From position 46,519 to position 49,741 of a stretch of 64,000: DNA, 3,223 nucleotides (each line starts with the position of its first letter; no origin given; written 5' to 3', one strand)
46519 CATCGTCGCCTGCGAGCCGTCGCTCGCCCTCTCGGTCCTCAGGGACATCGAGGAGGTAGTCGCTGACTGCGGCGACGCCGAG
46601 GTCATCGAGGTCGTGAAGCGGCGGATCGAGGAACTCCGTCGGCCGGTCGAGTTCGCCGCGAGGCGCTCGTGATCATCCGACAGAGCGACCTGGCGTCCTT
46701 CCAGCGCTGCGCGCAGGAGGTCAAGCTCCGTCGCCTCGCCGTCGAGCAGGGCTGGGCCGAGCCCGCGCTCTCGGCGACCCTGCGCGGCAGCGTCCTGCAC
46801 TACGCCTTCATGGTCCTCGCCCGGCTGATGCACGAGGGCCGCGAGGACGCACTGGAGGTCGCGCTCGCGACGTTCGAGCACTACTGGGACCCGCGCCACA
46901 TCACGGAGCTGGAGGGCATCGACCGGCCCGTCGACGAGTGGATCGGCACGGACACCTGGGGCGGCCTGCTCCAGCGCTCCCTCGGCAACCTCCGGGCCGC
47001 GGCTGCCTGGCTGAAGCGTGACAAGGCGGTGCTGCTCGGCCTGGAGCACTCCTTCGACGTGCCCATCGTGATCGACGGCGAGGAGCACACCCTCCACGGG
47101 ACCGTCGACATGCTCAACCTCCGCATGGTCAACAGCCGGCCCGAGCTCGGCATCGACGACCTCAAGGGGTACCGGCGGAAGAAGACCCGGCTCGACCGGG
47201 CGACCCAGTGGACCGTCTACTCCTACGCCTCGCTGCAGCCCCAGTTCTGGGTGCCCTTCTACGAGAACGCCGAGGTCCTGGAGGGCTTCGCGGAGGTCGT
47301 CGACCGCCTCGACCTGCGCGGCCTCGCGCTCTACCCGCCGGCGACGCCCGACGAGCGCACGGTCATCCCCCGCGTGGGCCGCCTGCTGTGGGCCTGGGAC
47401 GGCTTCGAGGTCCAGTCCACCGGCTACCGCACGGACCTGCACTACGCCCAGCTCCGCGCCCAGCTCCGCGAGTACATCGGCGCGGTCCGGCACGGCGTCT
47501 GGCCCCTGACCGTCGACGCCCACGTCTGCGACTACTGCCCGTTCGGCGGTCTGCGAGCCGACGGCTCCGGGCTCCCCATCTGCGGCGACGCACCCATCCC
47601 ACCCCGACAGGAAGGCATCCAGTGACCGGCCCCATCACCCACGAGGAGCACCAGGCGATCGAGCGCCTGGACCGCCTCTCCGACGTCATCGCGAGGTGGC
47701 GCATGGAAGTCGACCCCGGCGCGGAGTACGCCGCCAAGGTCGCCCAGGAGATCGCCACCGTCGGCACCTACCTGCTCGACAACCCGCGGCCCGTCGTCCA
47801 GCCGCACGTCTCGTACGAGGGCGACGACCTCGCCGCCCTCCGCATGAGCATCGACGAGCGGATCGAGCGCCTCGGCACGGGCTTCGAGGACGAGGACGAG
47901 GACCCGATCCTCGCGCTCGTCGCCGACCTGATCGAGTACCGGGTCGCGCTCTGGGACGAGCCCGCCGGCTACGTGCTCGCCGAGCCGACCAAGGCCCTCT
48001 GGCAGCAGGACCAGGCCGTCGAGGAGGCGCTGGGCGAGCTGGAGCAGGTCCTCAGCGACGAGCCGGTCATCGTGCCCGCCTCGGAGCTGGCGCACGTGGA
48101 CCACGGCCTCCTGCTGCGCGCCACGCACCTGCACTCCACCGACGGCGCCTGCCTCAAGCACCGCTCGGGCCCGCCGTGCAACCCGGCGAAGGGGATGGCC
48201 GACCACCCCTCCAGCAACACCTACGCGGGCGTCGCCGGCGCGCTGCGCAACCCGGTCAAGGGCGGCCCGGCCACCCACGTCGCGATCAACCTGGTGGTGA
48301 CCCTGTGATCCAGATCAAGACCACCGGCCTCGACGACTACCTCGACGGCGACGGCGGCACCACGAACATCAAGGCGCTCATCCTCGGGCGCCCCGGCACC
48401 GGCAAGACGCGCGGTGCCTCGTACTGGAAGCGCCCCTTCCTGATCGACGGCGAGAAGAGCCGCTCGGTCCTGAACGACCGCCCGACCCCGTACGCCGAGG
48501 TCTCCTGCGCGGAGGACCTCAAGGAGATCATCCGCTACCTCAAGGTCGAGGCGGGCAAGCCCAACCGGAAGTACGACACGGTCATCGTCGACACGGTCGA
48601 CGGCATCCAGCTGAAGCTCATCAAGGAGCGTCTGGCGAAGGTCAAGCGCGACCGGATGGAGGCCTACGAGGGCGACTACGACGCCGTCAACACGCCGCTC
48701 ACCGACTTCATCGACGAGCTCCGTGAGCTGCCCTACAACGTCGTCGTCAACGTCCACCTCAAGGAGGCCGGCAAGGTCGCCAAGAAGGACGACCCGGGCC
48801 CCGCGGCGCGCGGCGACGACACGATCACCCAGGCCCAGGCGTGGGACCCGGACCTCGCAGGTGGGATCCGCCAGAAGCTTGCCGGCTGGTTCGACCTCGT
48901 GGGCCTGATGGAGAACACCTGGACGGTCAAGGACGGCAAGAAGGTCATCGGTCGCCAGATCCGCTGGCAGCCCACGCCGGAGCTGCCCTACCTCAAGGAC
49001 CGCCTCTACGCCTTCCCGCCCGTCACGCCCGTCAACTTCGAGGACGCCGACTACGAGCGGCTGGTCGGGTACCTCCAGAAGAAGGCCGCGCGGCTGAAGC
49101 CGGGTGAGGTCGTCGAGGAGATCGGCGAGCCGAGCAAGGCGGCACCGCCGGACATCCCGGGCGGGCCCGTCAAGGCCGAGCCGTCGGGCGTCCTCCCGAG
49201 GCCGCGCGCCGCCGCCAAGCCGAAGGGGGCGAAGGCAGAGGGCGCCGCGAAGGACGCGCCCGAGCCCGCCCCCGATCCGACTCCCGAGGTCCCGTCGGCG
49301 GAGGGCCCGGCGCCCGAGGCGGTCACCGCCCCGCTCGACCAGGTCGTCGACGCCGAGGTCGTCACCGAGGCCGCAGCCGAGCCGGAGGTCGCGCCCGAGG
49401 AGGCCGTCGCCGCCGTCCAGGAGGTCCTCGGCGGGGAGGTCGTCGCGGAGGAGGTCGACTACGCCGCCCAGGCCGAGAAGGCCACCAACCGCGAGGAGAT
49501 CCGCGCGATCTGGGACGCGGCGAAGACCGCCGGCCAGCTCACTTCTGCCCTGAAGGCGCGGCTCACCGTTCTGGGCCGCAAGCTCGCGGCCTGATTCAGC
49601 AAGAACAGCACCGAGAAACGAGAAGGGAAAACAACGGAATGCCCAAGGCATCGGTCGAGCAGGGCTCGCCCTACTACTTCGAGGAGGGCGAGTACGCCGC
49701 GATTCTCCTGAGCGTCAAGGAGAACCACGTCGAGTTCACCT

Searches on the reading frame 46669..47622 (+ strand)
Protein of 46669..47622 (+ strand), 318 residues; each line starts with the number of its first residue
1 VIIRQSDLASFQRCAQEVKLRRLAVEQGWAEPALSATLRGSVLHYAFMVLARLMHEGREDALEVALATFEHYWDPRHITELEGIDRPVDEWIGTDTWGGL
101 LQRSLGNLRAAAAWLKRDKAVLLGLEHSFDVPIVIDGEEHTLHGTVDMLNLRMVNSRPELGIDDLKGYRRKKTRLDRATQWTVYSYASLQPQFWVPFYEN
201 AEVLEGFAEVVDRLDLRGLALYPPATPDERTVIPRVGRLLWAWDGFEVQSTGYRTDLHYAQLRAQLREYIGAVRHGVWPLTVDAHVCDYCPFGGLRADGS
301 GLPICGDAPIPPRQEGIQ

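Call 15: search_protein_families(library=pfam, proteins=[window:46669-47622:+], max_evalue=0.01)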
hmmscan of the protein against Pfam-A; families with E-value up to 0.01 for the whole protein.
window:46669-47622:+ (318 aa): 1 family
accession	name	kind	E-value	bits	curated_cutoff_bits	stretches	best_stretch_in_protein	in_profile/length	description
PF12705.13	PDDEXK_1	-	7e-10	39.7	22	1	6-292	5-242/247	PD-(D/E)XK nuclease superfamily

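Call 16: search_protein_families(library=phrogs, proteins=[window:46669-47622:+], max_evalue=0.01)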
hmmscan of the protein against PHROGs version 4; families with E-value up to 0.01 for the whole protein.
window:46669-47622:+ (318 aa): 1 family
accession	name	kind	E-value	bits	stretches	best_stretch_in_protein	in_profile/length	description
phrog_1218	-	DNA, RNA and nucleotide metabolism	7.6e-06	26.4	1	2-187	9-184/364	exonuclease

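Call 32: find_related_loci(query=window:46669-47622:+, collection=viral_contigs, flank=6000)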
Query window:46669-47622:+ (318 aa) in viral_contigs; peptide patterns used: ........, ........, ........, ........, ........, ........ (x = any residue, [..] = any of these).
8 stretches matched a pattern; 2 encode a relative of the query (tblastn E <= 1e-3); 2 distinct loci.
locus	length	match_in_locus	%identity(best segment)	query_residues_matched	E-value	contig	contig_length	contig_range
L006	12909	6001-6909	62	1-317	8e-126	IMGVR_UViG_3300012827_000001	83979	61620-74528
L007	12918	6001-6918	62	1-317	1e-125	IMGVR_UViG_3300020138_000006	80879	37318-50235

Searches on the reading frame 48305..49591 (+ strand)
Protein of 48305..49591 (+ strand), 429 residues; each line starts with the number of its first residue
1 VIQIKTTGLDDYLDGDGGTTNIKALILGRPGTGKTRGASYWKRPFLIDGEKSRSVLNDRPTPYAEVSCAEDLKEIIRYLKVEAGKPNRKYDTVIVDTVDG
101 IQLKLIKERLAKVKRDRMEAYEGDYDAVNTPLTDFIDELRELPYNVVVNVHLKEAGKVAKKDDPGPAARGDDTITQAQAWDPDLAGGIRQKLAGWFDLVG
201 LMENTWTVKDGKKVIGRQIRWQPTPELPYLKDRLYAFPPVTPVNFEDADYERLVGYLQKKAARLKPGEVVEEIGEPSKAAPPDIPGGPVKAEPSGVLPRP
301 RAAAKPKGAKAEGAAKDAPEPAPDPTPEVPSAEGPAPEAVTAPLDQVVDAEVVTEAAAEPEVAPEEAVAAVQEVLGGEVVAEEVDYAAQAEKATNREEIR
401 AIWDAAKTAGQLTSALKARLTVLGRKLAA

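Call 15: search_protein_families(library=pfam, proteins=[window:48305-49591:+], max_evalue=0.01)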
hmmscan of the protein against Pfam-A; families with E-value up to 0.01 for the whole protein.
window:48305-49591:+ (429 aa): 1 family
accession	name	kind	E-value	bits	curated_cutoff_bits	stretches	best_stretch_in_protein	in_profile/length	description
PF13479.12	AAA_24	-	5.1e-23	82.4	27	1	21-216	2-182/195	AAA domain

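Call 16: search_protein_families(library=phrogs, proteins=[window:48305-49591:+], max_evalue=0.01)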
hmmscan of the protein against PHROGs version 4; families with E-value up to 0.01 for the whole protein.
window:48305-49591:+ (429 aa): 3 families
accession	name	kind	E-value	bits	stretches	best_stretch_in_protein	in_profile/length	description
phrog_124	-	DNA, RNA and nucleotide metabolism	2.2e-31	110.6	1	18-373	40-345/382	Sak4-like ssDNA annealing protein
phrog_16191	-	unknown function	1.3e-05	25.5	1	354-428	219-288/390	-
phrog_2872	-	DNA, RNA and nucleotide metabolism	0.0069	17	1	22-155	3-135/219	Sak4-like ssDNA annealing protein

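Call 23: search_dna_similar(query=window:48305-49591:+, collection=phages, mode=protein, max_rows=25)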
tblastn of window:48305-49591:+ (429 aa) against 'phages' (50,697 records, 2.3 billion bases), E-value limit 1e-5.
Records with a match: 1; places in all: 1; records where one place covers at least 80% of the query: 0.
Best place of each record, by identity: <60% 1.
By first word of the organism name: Cronobacter 1.
By host as written in the record: Cronobacter sakazakii ATCC BAA 894 1.
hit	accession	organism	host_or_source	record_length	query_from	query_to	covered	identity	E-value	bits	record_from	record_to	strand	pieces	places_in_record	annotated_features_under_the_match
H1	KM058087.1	Cronobacter phage vB_CsaP_Ss1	Cronobacter sakazakii ATCC BAA 894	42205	22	121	23%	35.0%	4e-6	56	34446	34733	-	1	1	hypothetical protein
